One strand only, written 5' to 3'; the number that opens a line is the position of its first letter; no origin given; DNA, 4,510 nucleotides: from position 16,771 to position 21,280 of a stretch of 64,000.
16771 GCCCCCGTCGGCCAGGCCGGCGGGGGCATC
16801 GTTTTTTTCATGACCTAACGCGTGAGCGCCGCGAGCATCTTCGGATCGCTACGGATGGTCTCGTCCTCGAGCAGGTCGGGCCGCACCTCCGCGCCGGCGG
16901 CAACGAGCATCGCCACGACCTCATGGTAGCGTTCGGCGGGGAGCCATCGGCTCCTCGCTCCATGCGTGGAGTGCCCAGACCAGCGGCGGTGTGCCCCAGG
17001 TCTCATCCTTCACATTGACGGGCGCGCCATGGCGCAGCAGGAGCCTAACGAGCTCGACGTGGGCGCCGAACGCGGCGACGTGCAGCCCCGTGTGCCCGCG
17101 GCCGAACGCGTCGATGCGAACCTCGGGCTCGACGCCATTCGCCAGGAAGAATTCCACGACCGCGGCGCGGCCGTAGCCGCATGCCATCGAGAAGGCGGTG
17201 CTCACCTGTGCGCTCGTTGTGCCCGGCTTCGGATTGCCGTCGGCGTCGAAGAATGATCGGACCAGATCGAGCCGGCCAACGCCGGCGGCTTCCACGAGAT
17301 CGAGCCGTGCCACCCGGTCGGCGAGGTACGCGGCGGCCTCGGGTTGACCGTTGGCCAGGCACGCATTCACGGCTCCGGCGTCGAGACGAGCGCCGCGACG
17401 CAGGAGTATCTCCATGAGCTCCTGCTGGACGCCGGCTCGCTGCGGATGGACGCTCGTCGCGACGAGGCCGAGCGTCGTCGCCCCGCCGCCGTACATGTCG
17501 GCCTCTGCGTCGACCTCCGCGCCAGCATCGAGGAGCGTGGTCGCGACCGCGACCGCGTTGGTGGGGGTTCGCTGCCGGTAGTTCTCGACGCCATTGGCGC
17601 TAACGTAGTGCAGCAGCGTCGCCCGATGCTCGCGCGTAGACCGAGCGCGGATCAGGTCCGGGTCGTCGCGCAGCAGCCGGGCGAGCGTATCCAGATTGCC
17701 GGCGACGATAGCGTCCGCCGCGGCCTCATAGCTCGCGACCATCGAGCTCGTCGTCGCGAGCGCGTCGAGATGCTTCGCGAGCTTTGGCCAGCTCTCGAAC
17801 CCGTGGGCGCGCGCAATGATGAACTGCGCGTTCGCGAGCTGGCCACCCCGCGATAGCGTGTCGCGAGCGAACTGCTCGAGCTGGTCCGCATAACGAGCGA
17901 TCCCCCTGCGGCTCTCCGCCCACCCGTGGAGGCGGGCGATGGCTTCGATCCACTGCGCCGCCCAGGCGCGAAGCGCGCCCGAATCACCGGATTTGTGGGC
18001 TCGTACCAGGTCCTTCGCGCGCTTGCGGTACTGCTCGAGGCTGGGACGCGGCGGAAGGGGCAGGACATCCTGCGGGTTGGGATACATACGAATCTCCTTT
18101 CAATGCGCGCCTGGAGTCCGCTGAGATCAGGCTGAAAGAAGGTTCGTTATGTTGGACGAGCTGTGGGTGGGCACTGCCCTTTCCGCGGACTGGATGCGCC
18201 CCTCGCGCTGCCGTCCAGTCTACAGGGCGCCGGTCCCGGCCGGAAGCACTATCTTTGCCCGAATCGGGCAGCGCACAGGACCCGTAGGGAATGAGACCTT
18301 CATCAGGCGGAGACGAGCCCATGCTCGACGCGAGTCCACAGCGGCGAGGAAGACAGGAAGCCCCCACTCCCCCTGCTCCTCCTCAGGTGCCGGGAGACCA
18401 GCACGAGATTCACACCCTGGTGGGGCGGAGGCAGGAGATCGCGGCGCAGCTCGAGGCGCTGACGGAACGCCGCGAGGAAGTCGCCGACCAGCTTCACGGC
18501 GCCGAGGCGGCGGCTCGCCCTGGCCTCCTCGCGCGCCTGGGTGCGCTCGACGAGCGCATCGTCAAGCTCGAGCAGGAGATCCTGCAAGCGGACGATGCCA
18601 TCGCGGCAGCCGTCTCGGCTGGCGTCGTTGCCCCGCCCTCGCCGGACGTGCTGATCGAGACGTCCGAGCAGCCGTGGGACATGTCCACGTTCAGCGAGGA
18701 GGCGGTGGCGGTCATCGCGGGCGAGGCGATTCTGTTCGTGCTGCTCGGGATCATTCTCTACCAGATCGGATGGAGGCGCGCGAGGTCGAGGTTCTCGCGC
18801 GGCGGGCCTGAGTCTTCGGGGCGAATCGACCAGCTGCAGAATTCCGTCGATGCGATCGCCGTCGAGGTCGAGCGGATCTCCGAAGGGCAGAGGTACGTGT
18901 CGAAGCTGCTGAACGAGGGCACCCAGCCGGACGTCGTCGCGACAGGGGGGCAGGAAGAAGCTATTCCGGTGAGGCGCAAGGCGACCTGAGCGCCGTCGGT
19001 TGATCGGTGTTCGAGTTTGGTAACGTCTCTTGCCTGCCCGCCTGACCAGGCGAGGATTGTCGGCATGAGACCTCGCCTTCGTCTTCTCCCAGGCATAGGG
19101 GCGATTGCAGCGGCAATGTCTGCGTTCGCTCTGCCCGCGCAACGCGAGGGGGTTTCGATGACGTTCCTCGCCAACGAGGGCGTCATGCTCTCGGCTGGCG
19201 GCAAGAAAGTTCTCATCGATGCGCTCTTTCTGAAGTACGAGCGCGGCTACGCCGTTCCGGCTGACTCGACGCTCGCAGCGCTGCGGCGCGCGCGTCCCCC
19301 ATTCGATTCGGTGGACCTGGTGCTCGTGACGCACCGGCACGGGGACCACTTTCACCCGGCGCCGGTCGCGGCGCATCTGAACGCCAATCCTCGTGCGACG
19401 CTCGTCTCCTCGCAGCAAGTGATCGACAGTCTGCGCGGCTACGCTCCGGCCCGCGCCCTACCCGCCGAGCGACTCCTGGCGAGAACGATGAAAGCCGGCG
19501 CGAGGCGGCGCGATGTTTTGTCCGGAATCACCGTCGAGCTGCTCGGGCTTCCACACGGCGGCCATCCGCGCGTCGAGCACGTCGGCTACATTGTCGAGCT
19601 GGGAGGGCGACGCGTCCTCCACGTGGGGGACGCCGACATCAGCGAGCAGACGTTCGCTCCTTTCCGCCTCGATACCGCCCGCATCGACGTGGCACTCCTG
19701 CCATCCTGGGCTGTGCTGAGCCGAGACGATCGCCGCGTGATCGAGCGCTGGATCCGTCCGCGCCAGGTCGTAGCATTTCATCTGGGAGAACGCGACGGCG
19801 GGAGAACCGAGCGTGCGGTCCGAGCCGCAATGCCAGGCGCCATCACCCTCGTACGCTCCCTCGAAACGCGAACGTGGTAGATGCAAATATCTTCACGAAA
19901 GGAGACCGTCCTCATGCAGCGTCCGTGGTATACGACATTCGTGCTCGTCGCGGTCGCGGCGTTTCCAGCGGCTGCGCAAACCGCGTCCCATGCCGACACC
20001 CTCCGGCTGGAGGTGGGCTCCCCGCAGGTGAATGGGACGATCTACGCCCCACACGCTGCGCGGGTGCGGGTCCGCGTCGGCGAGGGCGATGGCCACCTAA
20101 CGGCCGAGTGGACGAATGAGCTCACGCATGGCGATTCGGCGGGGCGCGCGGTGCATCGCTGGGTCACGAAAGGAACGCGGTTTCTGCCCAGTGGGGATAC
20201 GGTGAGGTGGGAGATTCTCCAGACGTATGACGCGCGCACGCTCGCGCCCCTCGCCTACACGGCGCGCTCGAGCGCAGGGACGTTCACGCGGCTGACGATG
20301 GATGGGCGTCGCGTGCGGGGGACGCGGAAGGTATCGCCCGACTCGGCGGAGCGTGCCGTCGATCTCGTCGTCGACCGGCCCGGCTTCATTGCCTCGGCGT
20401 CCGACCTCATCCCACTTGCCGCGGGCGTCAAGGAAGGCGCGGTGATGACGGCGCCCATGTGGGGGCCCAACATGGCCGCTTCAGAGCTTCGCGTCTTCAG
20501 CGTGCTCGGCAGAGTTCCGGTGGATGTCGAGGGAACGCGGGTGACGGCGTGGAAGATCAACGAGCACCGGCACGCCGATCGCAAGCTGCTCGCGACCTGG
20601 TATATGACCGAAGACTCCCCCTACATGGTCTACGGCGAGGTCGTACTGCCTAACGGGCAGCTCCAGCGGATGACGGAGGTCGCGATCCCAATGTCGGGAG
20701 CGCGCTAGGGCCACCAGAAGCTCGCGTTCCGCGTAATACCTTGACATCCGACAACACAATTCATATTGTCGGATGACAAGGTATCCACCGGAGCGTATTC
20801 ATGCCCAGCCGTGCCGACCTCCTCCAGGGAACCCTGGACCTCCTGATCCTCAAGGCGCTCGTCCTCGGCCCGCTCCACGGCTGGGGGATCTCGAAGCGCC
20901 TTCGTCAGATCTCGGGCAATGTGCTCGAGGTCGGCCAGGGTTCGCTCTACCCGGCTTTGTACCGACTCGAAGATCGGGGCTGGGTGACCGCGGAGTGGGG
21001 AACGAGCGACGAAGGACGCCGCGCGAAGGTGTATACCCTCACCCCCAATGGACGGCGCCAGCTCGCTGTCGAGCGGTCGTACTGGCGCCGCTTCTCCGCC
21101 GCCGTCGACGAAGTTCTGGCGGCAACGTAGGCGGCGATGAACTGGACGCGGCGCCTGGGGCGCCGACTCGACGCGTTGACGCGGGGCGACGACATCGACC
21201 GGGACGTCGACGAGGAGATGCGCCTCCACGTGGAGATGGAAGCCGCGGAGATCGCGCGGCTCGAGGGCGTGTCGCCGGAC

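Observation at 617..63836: The word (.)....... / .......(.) is strongly over-represented, occurs in every reading frame, and forces rare codons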

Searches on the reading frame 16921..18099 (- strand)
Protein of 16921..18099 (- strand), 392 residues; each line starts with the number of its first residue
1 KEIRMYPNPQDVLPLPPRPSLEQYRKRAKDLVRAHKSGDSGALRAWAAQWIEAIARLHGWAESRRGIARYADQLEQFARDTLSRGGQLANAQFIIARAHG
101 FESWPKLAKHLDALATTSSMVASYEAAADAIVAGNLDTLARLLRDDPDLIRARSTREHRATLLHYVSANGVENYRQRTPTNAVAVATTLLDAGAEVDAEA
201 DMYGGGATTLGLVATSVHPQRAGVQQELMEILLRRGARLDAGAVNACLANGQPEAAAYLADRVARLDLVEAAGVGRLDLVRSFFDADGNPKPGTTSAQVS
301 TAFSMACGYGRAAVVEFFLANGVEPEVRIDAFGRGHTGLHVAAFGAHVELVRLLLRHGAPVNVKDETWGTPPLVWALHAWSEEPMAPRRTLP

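Call 32: search_protein_families(library=pfam, proteins=[window:16921-18099:-], max_evalue=0.01)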
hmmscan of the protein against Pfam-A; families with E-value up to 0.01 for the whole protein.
window:16921-18099:- (392 aa): 5 families
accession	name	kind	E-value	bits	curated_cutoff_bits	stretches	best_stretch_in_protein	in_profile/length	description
PF00023.36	Ank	-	9.9e-13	48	21.1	1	335-365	2-32/33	Ankyrin repeat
PF12796.13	Ank_2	-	3.2e-12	47.3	27.3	1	269-365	2-90/90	Ankyrin repeats (3 copies)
PF13606.12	Ank_3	-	4.6e-11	42.2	22.3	1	335-363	2-30/30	Ankyrin repeat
PF13857.12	Ank_5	-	7e-11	42.7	27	1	334-366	15-47/56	Ankyrin repeats (many copies)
PF13637.12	Ank_4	-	2.1e-10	41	22.7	2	305-355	3-50/50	Ankyrin repeats (many copies)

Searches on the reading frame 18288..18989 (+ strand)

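Call 32: search_protein_families(library=pfam, proteins=[window:18288-18989:+], max_evalue=0.01)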
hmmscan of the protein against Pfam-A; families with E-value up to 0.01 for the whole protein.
window:18288-18989:+ (233 aa): 3 families
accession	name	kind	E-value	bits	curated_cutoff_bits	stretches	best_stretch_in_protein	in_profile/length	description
PF16326.10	ABC_tran_CTD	-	0.0045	17.6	32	0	33-64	35-66/69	ABC transporter C-terminal domain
PF02403.27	Seryl_tRNA_N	-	0.0054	17.4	28.2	0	37-109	27-101/108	Seryl-tRNA synthetase N-terminal domain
PF02050.21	FliJ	-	0.0098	16.6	28.4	1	45-108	11-78/123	Flagellar FliJ protein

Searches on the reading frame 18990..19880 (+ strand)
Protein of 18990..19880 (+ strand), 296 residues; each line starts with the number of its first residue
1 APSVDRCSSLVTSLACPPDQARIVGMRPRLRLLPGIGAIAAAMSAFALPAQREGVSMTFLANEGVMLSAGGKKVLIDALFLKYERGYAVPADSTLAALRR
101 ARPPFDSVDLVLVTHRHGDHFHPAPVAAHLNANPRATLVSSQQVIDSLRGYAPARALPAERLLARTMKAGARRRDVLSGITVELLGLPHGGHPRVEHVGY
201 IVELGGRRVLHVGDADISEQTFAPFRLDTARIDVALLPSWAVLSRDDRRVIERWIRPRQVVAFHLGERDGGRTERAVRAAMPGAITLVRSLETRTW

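Call 32: search_protein_families(library=pfam, proteins=[window:18990-19880:+], max_evalue=0.01)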
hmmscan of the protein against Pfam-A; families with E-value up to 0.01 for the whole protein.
window:18990-19880:+ (296 aa): 3 families
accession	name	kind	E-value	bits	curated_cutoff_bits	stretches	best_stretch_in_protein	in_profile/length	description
PF12706.13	Lactamase_B_2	-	2.7e-14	53.7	27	1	74-241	3-166/200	Beta-lactamase superfamily domain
PF13483.12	Lactamase_B_3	-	2.8e-11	44.1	24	1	57-263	2-159/160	Beta-lactamase superfamily domain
PF00753.33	Lactamase_B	-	7.8e-06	26.4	22.7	1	70-218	14-153/196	Metallo-beta-lactamase superfamily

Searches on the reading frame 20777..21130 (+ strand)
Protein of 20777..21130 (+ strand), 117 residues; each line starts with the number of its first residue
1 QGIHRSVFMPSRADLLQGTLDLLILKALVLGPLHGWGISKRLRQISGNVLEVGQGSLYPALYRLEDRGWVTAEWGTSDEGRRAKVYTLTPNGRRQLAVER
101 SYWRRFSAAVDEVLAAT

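Call 33: search_protein_families(library=pfam, proteins=[window:20777-21130:+], max_evalue=0.01)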
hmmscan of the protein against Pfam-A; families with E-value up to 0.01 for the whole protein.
window:20777-21130:+ (117 aa): 2 families
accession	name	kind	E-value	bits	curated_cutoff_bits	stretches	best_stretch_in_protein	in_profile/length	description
PF03551.20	PadR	-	2.5e-22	79.1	27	1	24-97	1-74/75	Transcriptional regulator PadR-like family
PF13463.12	HTH_27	-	0.0062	17.2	22.2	1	40-92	19-68/68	Winged helix DNA-binding domain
